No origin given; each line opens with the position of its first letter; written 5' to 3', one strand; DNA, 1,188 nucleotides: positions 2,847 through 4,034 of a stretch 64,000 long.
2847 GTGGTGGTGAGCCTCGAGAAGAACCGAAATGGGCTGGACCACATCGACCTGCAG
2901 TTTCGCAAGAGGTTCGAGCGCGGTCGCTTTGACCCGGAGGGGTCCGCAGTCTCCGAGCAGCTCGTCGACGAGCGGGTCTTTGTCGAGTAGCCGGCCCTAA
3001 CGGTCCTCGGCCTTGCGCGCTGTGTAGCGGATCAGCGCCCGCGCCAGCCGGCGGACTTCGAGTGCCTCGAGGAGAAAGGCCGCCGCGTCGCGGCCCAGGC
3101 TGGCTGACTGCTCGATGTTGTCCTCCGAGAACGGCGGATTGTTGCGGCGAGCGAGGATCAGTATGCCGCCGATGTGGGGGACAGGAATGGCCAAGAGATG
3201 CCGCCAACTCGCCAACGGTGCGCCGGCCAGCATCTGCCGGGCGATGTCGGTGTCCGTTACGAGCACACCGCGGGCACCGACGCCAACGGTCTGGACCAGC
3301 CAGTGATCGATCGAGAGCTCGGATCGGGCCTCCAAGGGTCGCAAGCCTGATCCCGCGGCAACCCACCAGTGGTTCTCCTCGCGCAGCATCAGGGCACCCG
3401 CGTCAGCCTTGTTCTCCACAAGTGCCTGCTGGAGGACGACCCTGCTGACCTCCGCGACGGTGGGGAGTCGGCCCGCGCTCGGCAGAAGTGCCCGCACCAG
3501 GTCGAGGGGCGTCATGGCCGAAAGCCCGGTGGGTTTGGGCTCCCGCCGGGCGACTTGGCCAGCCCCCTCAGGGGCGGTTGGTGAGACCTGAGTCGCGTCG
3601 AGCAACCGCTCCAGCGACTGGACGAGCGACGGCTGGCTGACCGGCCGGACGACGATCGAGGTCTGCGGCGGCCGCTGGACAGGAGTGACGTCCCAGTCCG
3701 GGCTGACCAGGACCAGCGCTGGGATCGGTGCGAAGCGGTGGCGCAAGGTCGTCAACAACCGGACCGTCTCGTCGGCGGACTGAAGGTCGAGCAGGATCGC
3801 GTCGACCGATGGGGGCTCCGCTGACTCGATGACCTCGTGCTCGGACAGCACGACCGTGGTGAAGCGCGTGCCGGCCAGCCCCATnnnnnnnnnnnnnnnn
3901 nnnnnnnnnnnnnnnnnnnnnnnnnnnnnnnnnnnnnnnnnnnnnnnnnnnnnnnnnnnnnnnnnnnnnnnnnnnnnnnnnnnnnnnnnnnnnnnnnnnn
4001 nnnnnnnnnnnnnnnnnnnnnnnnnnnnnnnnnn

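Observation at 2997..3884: Receiver-like plus GAF protein encoded as the last gene of the tad operon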

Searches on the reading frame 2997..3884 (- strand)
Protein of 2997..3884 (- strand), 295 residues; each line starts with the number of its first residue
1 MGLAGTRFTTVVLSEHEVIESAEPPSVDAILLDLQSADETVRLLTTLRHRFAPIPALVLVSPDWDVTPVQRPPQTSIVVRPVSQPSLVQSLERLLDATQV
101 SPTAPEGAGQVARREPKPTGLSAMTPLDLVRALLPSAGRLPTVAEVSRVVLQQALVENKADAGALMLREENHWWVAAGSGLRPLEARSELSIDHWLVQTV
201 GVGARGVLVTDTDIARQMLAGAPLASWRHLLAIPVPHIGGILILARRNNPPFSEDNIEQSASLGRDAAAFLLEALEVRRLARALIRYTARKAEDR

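Call 5: search_protein_families(library=pfam, proteins=[window:2997-3884:-], max_evalue=0.1)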
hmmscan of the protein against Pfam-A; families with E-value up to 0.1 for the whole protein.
window:2997-3884:- (295 aa): 1 family
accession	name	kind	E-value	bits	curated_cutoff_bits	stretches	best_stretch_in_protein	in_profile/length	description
PF13185.12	GAF_2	-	4.9e-05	24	28.6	1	142-270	3-134/136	GAF domain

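Call 7: find_homologous_proteins(query=window:2997-3884:-, max_evalue=0.001)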
Query window:2997-3884:- (295 aa): 56 proteins with E <= 0.001 among 8000 candidates.
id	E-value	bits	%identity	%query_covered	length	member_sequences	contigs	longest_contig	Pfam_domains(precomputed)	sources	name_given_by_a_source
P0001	1.8e-182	623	100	100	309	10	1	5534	-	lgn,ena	-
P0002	2.3e-75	272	48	97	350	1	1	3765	-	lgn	-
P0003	3.6e-71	258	47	100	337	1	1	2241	PF13185.13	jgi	jgi:hypothetical protein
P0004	2.3e-69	252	44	97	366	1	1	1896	PF13185.13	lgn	-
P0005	6.1e-69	251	48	100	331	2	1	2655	-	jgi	jgi:hypothetical protein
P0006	2.3e-68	249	46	100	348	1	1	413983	PF13185.13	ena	-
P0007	3.7e-68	248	45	99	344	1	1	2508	PF13185.13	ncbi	-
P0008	2.4e-66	242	45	99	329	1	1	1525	PF13185.13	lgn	-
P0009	1.9e-45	174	43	74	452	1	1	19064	-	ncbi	-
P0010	2.0e-44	170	39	79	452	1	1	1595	-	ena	-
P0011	7.0e-42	162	49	53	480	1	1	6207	PF13185.13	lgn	-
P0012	7.8e-42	162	51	55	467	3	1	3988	PF13185.13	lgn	-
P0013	1.5e-40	158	50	58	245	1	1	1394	PF13185.13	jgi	-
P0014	2.1e-40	157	48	55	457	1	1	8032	-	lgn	-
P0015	4.3e-40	156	47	55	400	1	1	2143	PF13185.13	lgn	-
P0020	2.3e-38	150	50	54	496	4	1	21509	PF13185.13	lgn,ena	-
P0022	3.6e-38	150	48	54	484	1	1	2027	PF13185.13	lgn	-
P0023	5.5e-38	149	51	54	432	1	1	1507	PF13185.13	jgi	jgi:hypothetical protein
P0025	2.1e-37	147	49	55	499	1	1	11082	PF13185.13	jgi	jgi:hypothetical protein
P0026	2.7e-37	147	48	54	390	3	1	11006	PF13185.13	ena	-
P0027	4.4e-37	146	44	58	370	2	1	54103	-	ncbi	-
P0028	4.8e-36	143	45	59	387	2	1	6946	PF13185.13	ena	-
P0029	9.7e-36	142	45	56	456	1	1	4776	PF13185.13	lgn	-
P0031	1.4e-35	141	50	54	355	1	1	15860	PF13185.13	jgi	jgi:chemotaxis protein histidine kinase CheA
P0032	2.9e-35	140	43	63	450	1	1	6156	PF13185.13,PF01590.33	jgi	jgi:hypothetical protein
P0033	4.8e-35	140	48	58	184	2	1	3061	PF13185.13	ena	-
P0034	5.0e-35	139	49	54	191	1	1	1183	PF13185.13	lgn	-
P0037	7.3e-34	136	47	53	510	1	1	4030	PF13185.13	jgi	jgi:hypothetical protein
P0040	7.7e-32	129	52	43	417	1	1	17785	-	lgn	-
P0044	4.7e-30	123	43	53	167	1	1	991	PF13185.13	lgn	-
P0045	1.3e-29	122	45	55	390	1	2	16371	PF13185.13,PF01590.33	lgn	-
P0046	2.4e-29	121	45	55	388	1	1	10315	PF13185.13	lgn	-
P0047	3.1e-29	120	52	38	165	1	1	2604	PF13185.13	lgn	-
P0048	1.8e-28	118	48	55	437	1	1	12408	-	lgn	-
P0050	3.5e-28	117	43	59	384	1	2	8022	PF13185.13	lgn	-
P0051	7.5e-28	116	38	62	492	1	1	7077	-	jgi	jgi:hypothetical protein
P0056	1.0e-21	96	35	78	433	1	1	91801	-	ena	-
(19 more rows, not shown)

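Call 8: search_solved_structures(query=window:2997-3884:-, max_evalue=10, show_alignments=2)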
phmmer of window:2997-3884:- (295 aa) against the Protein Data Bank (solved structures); distinct sequences matched with E-value up to 10: 4.
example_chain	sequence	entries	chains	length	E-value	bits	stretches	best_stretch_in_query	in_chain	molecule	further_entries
4b5w_A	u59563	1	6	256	0.15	14.8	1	26-112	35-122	4-HYDROXY-2-OXO-HEPTANE-1,7-DIOATE ALDOLASE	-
4b5s_A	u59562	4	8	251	0.27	13.9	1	26-112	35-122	4-HYDROXY-2-OXO-HEPTANE-1,7-DIOATE ALDOLASE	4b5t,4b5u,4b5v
2v5j_A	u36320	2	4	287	0.39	13.5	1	26-111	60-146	2,4-DIHYDROXYHEPT-2-ENE-1,7-DIOIC ACID ALDOLASE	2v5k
9axv_Am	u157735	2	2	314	1.3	11.8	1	156-205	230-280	Small ribosomal subunit protein RACK1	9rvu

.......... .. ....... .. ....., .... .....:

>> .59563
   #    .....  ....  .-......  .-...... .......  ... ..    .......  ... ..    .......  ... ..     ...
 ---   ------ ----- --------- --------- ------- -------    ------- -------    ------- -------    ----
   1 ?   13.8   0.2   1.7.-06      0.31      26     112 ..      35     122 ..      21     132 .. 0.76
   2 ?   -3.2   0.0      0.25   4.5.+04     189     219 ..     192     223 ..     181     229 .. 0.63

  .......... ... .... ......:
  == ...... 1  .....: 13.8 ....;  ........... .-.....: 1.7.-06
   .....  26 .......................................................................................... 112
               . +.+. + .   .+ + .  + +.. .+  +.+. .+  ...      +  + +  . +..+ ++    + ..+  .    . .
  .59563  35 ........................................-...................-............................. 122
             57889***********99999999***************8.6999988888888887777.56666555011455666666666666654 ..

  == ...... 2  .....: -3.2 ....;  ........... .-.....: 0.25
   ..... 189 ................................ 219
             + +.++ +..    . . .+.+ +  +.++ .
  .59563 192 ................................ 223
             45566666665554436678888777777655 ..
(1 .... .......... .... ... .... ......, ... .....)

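Call 10: find_encoding_contigs(protein=P0001, flank=10000, max_places=4)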
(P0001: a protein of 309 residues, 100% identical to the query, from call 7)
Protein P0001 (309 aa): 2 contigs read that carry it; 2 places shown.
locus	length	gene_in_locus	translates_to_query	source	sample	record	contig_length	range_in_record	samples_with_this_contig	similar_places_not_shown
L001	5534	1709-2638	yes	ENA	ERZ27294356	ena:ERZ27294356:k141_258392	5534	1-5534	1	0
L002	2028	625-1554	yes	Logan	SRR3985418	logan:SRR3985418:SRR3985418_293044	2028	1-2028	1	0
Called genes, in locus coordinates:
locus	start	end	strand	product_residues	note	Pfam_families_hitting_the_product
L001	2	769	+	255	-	?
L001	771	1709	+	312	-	PF00482:T2SSF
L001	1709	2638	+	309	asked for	-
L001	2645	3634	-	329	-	PF13481:AAA_25, PF03796:DnaB_C, PF06745:ATPase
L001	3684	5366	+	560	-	PF13492:GAF_3 (weak), PF07730:HisKA_3, PF02518:HATPase_c (weak)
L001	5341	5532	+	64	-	?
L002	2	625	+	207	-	?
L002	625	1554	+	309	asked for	-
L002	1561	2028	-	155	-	?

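Call 12: find_related_loci(query=A1, collection=genome_contigs, flank=10000)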
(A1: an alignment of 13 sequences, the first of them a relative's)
Query A1 (309 aa) in genome_contigs; peptide patterns used: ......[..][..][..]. (x = any residue, [..] = any of these).
15 stretches matched a pattern; 9 encode a relative of the query (tblastn E <= 1e-3); 9 distinct loci.
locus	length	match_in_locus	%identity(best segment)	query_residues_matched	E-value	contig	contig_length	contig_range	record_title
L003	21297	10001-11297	46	41-309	4e-43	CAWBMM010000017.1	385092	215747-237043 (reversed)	MAG: uncultured Actinomycetota bacterium isolate MFD02159.bin.2.90 genome assembly, contig: contig_7441, whole genome sh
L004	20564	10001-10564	46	122-301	3e-42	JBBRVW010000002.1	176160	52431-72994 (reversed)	MAG: Actinomycetes bacterium isolate La3_metabat2.260 La3_metabat2.260_K_774139_L_176160_cov_30.3964, whole genome shotg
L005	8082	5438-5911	49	141-298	7e-43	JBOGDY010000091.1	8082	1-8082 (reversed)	MAG: Actinomycetes bacterium isolate SD8021_metabat2.bin.4 NODE_440_length_8082_cov_4.525833, whole genome shotgun seque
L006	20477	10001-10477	51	143-301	8e-43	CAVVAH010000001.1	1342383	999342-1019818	MAG: uncultured Actinomycetota bacterium isolate MFD04212.bin.1.292 genome assembly, contig: contig_1395, whole genome s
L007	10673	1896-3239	49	3-301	1e-41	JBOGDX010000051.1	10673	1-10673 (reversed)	MAG: Actinomycetes bacterium isolate SD8021_metabat2.bin.5 NODE_220_length_10673_cov_1.292907, whole genome shotgun sequ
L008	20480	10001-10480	49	142-301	5e-41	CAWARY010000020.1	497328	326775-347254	MAG: uncultured Actinomycetota bacterium isolate MFD02581.bin.1.161 genome assembly, contig: contig_48119, whole genome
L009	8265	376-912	42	130-309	1e-38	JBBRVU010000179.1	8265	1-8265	MAG: Actinomycetes bacterium isolate La3_metabat2.225 La3_metabat2.225_K_697122_L_8265_cov_26.4972, whole genome shotgun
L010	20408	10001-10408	49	133-268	7e-37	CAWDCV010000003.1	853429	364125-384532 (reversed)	MAG: uncultured Actinomycetota bacterium isolate MFD04850.bin.1.9 genome assembly, contig: contig_31337, whole genome sh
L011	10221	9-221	54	200-268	6e-18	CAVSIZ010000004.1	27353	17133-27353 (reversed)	MAG: uncultured Actinomycetota bacterium isolate MFD02360.bin.1.34 genome assembly, contig: contig_13394, whole genome s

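Call 15: search_protein_families(library=pfam, alignment_id=A1, max_evalue=1)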
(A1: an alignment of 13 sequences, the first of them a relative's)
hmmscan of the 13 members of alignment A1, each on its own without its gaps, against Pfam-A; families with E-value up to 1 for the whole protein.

A. member 1, P0001 (309 aa): 1 family
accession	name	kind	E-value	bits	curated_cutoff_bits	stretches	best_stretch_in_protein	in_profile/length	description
PF13185.12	GAF_2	-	5.1e-05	23.9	28.6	1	156-284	3-134/136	GAF domain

B. families by the number of members that match (of 13 scanned): 4 families
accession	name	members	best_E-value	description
PF13185.12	GAF_2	13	2.5e-08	GAF domain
PF13492.12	GAF_3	6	0.0012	GAF domain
PF01590.32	GAF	4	0.00088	GAF domain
PF06490.17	FleQ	1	0.24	Flagellar regulatory protein FleQ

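Call 26: search_protein_families(library=ncbifam, proteins=[P0001, L004:13261-13938:+], max_evalue=0.01)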
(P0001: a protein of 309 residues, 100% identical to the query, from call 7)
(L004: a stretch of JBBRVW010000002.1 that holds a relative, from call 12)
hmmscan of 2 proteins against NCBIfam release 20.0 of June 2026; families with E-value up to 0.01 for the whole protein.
P0001 (309 aa): 0 families

L004:13261-13938:+ (225 aa): 104 families (the best 25 are shown)
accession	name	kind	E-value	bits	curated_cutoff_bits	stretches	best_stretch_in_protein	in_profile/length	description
NF047785.1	respo_reg_MadR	equivalog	8.5e-47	159.2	300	1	16-217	3-209/209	MadR family response regulator transcription factor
NF052445.1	RespRegMctR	equivalog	4.3e-35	121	300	1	15-214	3-202/205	two-component system response regulator MctR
NF007935.0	PRK10651.1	equivalog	1.5e-32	112.5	250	1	13-207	6-206/216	two-component system response regulator NarL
NF011896.0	PRK15369.1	equivalog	8.3e-31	107.2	242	1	13-217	3-210/211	two component system response regulator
NF007018.1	PRK09483.1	equivalog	2e-28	99.5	280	1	15-217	3-209/217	UvrY/SirA/GacA family response regulator transcription factor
NF007708.0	PRK10403.1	equivalog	1.8e-27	96.2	343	1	13-208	6-205/215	nitrate/nitrite response regulator protein NarP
NF007685.0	PRK10360.1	equivalog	1.6e-22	80.3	258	1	14-205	2-186/196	response regulator transcription factor UhpA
NF006900.1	PRK09390.1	equivalog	1e-18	67.6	255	1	13-213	4-199/203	response regulator FixJ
NF007419.0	PRK09958.1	equivalog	4.1e-18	65.7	251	1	16-203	3-190/204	acid-sensing system DNA-binding response regulator EvgA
NF041830.1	RR_TF_ErdR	exception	3.5e-17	62.8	390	1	16-212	4-206/213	response regulator transcription factor ErdR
NF033791.1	ActR_PrrA_rreg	equivalog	1.4e-16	61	250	1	14-129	2-115/173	ActR/PrrA/RegA family redox response regulator transcription factor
NF001965.0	PRK00742.1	subfamily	1.6e-16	60.4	293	1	15-118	5-109/357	chemotaxis-specific protein-glutamate methyltransferase CheB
NF008098.0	PRK10840.1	equivalog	5.2e-16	58.8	235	1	15-205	5-199/216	response regulator transcription factor RcsB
NF007403.0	PRK09935.1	equivalog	8.7e-16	58.2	271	1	14-203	4-196/210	fimbria biosynthesis transcriptional regulator FimZ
NF041367.1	CheY_Halo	equivalog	9.8e-16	58.2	200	1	16-126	1-109/114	chemotaxis protein CheY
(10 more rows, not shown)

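Call 27: predict_structure(alignment_id=A2)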
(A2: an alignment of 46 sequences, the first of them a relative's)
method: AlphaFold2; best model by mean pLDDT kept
length: 309 residues; sequences in the alignment: 46
mean_pLDDT: 90.7   pTM: 0.61
mean pLDDT of the five models: 90.7, 90.2, 90.2, 89.6, 89.6
residues with pLDDT >= 90: 246; 70-90: 35; 50-70: 14; < 50: 14
segments of 3 or more residues with pLDDT < 50: 117-126
pLDDT, mean of each block of 10 residues (from residue 1): 95 91 96 91 96 95 91 95 90 91 95 65 48 70 91 94 98 98 96 98 97 97 93 97 97 97 96 97 96 93 63
secondary structure, 60 per line:
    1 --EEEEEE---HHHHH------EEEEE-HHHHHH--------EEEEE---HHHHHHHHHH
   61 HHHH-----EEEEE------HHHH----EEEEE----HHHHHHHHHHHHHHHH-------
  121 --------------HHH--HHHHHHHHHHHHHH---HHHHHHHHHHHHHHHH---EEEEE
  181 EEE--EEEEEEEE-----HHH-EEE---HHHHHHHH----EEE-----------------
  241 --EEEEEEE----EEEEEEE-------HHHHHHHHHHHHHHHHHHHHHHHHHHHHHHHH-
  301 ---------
elements in order: E3-8 H12-16 E23-27 H29-34 E43-47 H51-64 E70-74 H81-84 E89-93 H98-113 H140-153 H157-172 E176-183 E186-193 E203-205 H209-216 E221-223 E243-249 E254-260 H268-299

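Call 29: fold_search(model_id=the predicted structure, library=pdb)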
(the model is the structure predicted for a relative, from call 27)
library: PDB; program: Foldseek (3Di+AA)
matches with E <= 10: 1410; with E <= 0.001: 265
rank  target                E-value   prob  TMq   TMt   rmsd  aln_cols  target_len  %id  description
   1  6oap_A                4.3e-10  1.00  0.37  0.37  17.6       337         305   14  Crystal structure of a dual sensor histidine kinase in the green-light absorbing Pg state (released 2019-09-18)
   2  6ob8_A                2.1e-09  1.00  0.36  0.36  17.7       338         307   16  Crystal structure of a dual sensor histidine kinase in green light illuminated state (released 2019-09-18)
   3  6oaq_A                2.6e-09  1.00  0.36  0.37  17.5       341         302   14  Crystal structure of a dual sensor histidine kinase in BeF3- bound state (released 2019-09-18)
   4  3ci6_B                2.0e-08  1.00  0.40  0.71  10.2       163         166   19  Crystal structure of the GAF domain from Acinetobacter phosphoenolpyruvate-protein phosphotransferase (released 2008-05-13)
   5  4bwi_B                3.5e-07  1.00  0.40  0.34   6.5       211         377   16  Structure of the phytochrome Cph2 from Synechocystis sp. PCC6803 (released 2013-10-30)
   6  4bwi_A                4.1e-07  1.00  0.40  0.33   6.4       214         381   16  Structure of the phytochrome Cph2 from Synechocystis sp. PCC6803 (released 2013-10-30)
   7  3eea_A                8.6e-07  1.00  0.38  0.72   3.0       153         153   20  The crystal structure of the GAF domain/HD domain protein from Geobacter sulfurreducens (released 2008-11-04)
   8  3ci6_A                1.0e-06  1.00  0.38  0.71   8.6       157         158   18  Crystal structure of the GAF domain from Acinetobacter phosphoenolpyruvate-protein phosphotransferase (released 2008-05-13)
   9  3eea_B                1.3e-06  1.00  0.36  0.69   3.1       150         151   22  The crystal structure of the GAF domain/HD domain protein from Geobacter sulfurreducens (released 2008-11-04)
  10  3trc                  1.3e-06  1.00  0.38  0.66   8.7       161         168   19  Structure of the GAF domain from a phosphoenolpyruvate-protein phosphotransferase (ptsP) from Coxiella burnetii (released 2011-09-28)
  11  1mc0                  2.2e-06  1.00  0.35  0.32   7.6       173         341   16  Regulatory Segment of Mouse 3',5'-Cyclic Nucleotide Phosphodiesterase 2A, Containing the GAF A and GAF B Domains (released 2002-10-02)
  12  4mmn_A                3.4e-06  1.00  0.37  0.77   2.7       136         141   17  Structural and biochemical analysis of type II free methionine-R-sulfoxide reductase from Thermoplasma acidophilum (released 2014-08-06)
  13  4fof                  3.6e-06  1.00  0.35  0.60   5.1       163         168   17  Crystal Structure of the blue-light absorbing form of the Thermosynechococcus elongatus PixJ GAF-domain (released 2013-01-16)
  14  6p58_A                4.9e-06  1.00  0.34  0.64   3.8       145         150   16  Dark and Steady State-Illuminated Crystal Structure of Cyanobacteriochrome Receptor PixJ at 150K (released 2019-12-18)
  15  4mmn_B                5.2e-06  1.00  0.37  0.76   2.8       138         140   17  Structural and biochemical analysis of type II free methionine-R-sulfoxide reductase from Thermoplasma acidophilum (released 2014-08-06)
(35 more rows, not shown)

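Call 36: find_encoding_contigs(protein=P0027, flank=10000, max_places=2)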
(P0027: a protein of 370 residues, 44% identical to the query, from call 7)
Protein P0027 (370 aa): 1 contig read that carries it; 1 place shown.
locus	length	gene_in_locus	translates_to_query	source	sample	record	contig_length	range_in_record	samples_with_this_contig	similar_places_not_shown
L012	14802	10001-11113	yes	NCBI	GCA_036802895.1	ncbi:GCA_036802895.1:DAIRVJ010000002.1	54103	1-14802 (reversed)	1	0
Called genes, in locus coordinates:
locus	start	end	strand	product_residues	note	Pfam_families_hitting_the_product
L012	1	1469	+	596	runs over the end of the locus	PF00501:AMP-binding, PF23562:AMP-binding_C_3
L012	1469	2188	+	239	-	PF00005:ABC_tran, PF13304:AAA_21 (weak)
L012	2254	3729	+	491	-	-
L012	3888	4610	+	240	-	PF08666:SAF (weak), PF16976:RcpC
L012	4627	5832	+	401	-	PF01656:CbiA, PF09140:MipZ (faint), PF10609:ParA, PF13614:AAA_31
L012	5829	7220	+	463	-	PF00437:T2SSE, PF27713:UCP018868 (weak)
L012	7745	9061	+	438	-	PF00482:T2SSF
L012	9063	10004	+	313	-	PF00482:T2SSF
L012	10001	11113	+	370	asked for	-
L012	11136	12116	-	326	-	PF13481:AAA_25, PF03796:DnaB_C (weak), PF06745:ATPase, PF03796:DnaB_C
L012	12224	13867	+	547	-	PF13492:GAF_3, PF07730:HisKA_3, PF02518:HATPase_c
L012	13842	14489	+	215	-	PF00072:Response_reg, PF00196:GerE, PF08281:Sigma70_r4_2 (weak)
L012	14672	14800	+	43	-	?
